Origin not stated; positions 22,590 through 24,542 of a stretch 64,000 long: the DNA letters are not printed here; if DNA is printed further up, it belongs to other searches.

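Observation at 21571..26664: Subtilase / GAF-membrane sensor / histidine kinase operon with divergent NarL-type regulator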

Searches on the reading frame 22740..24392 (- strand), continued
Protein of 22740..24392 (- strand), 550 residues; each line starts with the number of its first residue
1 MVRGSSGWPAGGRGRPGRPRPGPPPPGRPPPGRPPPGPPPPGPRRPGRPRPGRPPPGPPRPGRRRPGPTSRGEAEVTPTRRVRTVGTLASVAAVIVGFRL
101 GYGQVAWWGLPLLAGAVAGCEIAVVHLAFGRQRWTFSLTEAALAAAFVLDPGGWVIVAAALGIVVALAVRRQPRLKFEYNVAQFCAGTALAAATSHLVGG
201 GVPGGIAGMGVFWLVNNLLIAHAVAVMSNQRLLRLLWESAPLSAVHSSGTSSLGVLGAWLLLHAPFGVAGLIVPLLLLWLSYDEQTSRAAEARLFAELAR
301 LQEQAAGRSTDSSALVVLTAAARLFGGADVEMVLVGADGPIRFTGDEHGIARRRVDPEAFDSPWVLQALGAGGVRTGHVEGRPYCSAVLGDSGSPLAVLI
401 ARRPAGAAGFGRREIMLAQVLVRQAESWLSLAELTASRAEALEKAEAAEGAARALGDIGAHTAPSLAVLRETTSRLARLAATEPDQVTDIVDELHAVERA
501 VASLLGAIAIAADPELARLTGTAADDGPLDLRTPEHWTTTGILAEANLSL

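Call 78: list_cluster_members(proteins=[P0122, P0123, P0126, P0129, P0132, P0133, P0135, P0143, P0149, P0156])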
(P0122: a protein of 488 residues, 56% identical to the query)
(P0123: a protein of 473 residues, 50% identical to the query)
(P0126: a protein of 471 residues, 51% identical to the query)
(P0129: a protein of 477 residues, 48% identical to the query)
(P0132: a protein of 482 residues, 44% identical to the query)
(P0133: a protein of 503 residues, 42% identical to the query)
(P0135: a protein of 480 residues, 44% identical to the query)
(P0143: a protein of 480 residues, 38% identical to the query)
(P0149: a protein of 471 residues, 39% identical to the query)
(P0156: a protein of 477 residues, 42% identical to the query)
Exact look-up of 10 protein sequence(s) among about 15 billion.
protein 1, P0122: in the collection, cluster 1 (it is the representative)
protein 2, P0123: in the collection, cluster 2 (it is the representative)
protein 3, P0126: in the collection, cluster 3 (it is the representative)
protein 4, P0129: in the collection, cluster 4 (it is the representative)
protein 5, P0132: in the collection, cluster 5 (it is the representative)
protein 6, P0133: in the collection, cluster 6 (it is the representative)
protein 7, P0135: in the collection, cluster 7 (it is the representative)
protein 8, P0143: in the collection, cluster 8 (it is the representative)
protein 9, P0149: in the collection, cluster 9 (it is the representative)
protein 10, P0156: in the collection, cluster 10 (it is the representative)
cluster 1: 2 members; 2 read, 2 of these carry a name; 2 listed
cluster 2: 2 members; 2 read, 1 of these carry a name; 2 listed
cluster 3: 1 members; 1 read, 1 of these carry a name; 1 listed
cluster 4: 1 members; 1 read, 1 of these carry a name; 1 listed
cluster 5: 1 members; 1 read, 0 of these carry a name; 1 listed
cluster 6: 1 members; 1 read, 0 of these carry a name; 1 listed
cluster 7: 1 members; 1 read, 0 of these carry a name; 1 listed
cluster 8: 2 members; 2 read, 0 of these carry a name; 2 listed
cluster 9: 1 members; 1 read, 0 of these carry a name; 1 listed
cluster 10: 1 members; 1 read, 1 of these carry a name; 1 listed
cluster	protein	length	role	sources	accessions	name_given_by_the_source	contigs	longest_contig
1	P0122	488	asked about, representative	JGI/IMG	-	hypothetical protein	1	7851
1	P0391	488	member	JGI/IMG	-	hypothetical protein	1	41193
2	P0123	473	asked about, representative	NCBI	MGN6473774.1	MAG: hypothetical protein ACTHK4_09030 [Mycobacteriales bacterium]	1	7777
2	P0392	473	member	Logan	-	-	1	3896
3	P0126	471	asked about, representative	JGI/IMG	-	GAF domain-containing protein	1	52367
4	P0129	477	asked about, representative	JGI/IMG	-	hypothetical protein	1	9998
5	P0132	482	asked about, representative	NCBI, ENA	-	-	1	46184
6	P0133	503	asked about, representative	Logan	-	-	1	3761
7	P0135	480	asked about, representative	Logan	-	-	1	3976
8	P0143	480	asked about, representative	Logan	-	-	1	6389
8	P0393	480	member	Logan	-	-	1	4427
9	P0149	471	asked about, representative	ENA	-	-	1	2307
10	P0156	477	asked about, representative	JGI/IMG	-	hypothetical protein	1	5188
